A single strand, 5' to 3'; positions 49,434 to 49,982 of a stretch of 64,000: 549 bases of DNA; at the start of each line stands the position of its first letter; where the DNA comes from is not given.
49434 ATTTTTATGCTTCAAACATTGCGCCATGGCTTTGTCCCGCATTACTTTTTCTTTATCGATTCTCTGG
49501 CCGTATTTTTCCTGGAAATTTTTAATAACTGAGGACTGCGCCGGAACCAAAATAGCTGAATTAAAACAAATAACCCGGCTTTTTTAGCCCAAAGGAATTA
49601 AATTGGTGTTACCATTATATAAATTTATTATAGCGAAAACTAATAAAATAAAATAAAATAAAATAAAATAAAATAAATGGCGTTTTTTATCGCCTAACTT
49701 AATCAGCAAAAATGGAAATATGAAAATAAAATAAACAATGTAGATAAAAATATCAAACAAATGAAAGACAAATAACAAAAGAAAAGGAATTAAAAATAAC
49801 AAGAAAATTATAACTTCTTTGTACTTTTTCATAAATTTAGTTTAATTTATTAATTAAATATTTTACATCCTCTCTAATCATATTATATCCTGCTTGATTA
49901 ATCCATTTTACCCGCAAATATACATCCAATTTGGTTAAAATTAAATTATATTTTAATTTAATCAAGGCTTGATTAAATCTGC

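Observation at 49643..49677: Frameshift-prone simple repeats inside the cassette-partner ORFs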

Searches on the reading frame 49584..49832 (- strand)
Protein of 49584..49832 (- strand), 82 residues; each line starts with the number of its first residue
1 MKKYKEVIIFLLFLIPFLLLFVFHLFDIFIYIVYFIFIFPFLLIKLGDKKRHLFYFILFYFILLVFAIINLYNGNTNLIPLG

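Call 7: search_protein_families(library=pfam, proteins=[window:49584-49832:-], max_evalue=0.1)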
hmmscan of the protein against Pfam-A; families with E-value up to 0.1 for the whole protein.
window:49584-49832:- (82 aa): 0 families

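Call 11: find_encoding_contigs(protein=window:49584-49832:-, flank=10000, max_places=10)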
Protein window:49584-49832:- (82 aa): no gene with exactly this product is on record in the collection.

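Call 25: find_homologous_proteins(query=window:49584-49832:-, max_evalue=0.01)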
Query window:49584-49832:- (82 aa): 4 proteins with E <= 0.01 among 17 candidates.
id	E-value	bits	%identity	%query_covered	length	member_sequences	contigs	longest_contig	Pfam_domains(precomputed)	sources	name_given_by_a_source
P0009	4.3e-34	134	94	100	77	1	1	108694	-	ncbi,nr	ncbi:MAG: hypothetical protein PHO56_00790 [Patescibacteria group bacterium]|nr:hypothetical protein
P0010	1.2e-23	101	71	100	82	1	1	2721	-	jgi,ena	-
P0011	6.5e-14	70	77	73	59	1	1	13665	-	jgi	jgi:hypothetical protein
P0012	2.3e-12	65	69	78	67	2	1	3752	-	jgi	jgi:hypothetical protein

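Call 27: find_encoding_contigs(protein=P0009, flank=10000, max_places=5)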
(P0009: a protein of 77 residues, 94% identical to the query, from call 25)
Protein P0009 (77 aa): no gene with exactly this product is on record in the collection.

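Call 28: find_encoding_contigs(protein=P0012, flank=10000, max_places=5)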
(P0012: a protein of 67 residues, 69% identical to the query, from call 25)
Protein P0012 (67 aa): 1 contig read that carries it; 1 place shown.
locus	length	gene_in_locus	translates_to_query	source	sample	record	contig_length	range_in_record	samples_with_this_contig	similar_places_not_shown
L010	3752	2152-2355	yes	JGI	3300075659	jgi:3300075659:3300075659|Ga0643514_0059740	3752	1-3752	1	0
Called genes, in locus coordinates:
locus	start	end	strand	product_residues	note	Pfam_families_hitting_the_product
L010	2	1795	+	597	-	?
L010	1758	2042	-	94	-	-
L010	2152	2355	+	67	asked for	-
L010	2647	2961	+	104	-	-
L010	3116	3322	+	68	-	-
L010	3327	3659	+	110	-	-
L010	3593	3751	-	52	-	?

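Call 29: find_encoding_contigs(protein=P0010, flank=10000, max_places=5)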
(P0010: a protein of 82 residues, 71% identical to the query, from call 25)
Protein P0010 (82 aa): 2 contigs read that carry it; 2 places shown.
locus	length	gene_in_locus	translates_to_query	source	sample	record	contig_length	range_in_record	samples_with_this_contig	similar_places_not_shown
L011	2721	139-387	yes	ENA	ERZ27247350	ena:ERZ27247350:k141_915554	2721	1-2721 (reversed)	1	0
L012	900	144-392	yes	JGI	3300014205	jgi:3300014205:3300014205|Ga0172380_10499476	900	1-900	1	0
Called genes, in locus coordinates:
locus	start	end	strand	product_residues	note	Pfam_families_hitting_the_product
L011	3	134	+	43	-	?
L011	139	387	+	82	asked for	-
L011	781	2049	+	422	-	PF00932:LTD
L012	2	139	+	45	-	?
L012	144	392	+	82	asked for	-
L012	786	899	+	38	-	?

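Call 30: find_encoding_contigs(protein=P0011, flank=10000, max_places=5)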
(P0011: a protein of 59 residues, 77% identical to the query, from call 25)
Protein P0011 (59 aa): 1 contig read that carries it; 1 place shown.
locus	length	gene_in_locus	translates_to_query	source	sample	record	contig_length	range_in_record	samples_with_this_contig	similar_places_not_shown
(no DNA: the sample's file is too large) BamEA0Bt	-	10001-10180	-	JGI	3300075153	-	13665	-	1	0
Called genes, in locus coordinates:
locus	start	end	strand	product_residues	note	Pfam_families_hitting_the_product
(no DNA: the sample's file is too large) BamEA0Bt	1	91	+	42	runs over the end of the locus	-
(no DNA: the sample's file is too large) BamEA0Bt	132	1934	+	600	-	PF08439:Peptidase_M3_N, PF01432:Peptidase_M3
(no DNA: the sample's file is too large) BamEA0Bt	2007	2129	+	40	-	-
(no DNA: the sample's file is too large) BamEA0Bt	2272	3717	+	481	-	PF03062:MBOAT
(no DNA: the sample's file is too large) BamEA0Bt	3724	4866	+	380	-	PF16822:ALGX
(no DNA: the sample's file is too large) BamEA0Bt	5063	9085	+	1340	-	PF19077:Big_13 (faint), PF01674:Lipase_2 (weak), PF02450:LCAT, PF07819:PGAP1, PF02089:Palm_thioest, PF24096:DUF7379 (weak)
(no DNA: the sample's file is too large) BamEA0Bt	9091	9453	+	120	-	-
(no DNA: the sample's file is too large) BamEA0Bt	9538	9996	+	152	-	-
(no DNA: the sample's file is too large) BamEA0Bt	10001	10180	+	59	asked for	-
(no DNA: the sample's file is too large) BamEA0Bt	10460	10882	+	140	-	PF00892:EamA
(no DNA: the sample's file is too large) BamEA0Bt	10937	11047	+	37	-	?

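Call 34: list_cluster_members(proteins=[window:49584-49829:-, P0009, P0010, P0011, P0012, P0002, P0001, window:50231-50548:-])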
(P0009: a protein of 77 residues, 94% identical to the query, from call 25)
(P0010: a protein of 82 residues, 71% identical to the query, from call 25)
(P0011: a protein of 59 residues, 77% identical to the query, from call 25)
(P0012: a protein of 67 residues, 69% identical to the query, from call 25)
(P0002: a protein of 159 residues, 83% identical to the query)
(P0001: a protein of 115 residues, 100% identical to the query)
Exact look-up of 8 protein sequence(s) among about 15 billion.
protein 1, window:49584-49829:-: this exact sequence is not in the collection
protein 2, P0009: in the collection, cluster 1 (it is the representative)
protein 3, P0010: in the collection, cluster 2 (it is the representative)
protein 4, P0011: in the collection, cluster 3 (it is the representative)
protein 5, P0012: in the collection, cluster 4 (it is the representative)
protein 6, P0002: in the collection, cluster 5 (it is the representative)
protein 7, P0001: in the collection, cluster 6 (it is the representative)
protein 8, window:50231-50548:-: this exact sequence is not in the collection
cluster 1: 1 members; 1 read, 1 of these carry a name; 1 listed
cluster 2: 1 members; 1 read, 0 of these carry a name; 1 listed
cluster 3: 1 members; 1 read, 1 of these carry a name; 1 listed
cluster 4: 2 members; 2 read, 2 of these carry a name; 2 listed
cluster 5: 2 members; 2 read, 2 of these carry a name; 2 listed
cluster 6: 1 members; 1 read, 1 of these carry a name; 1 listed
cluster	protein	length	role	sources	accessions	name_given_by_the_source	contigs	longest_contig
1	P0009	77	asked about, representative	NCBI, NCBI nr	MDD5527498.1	MAG: hypothetical protein PHO56_00790 [Patescibacteria group bacterium] | hypothetical protein [Patescibacteria group bacterium]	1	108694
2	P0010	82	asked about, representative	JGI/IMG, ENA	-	-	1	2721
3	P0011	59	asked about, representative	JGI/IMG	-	hypothetical protein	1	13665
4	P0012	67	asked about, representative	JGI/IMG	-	hypothetical protein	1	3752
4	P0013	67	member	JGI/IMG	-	hypothetical protein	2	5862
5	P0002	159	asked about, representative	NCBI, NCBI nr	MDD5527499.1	MAG: hypothetical protein PHO56_00795 [Patescibacteria group bacterium] | hypothetical protein [Patescibacteria group bacterium]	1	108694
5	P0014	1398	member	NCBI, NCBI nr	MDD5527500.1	MAG: hypothetical protein PHO56_00800 [Patescibacteria group bacterium] | hypothetical protein [Patescibacteria group bacterium]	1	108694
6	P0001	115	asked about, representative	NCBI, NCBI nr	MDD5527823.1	MAG: hypothetical protein PHO56_02485 [Patescibacteria group bacterium] | hypothetical protein [Patescibacteria group bacterium]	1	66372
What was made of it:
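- Neither p82 nor p106 of the window is present in the protein collection, so the depositor's annotation apparently did not call them (call 34). p82 and p106 were apparently not called by the depositor's annotation (call 34).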

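Call 38: find_encoding_contigs(protein=P0013, flank=6000, max_places=3)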
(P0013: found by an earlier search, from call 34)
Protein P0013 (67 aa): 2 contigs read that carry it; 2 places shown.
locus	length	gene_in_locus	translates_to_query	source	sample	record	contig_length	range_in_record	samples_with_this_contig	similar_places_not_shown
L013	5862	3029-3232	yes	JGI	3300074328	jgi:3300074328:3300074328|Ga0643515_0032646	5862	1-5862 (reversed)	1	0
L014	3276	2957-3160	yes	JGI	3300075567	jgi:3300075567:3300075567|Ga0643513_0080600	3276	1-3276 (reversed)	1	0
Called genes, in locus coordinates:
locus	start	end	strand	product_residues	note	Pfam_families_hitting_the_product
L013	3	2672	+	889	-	?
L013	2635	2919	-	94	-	-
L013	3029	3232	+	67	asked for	-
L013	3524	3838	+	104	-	-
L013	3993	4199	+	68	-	-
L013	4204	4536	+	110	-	-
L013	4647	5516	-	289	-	PF03721:UDPG_MGDP_dh_N, PF00984:UDPG_MGDP_dh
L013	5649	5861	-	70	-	?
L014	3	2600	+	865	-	?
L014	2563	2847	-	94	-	-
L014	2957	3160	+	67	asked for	-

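Call 49: search_protein_families(library=ncbifam, proteins=[window:49584-49832:-], max_evalue=0.1)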
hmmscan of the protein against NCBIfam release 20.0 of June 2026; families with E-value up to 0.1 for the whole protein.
window:49584-49832:- (82 aa): 0 families

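Call 71: predict_structure(alignment_id=A6)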
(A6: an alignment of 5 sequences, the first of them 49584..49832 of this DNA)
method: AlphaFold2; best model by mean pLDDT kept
length: 82 residues; sequences in the alignment: 5
mean_pLDDT: 70.1   pTM: 0.37
mean pLDDT of the five models: 70.1, 67.1, 65.3, 64.6, 59.7
residues with pLDDT >= 90: 0; 70-90: 47; 50-70: 27; < 50: 8
segments of 3 or more residues with pLDDT < 50: 75-82
pLDDT, mean of each block of 10 residues (from residue 1): 79 84 77 71 66 71 70 50 36
secondary structure, 60 per line:
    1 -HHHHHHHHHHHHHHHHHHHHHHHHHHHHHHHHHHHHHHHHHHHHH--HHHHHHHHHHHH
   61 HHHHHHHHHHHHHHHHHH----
elements in order: H2-46 H49-78
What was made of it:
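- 49584..49832 (-): p82, an 82-aa small membrane protein gene that starts 4 nt after the stop of orphan cassette cas115. It is predicted helical, and the tract lies in the last helix. AF2 helices at 2-46 and 49-78, pLDDT 70 (call 71).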
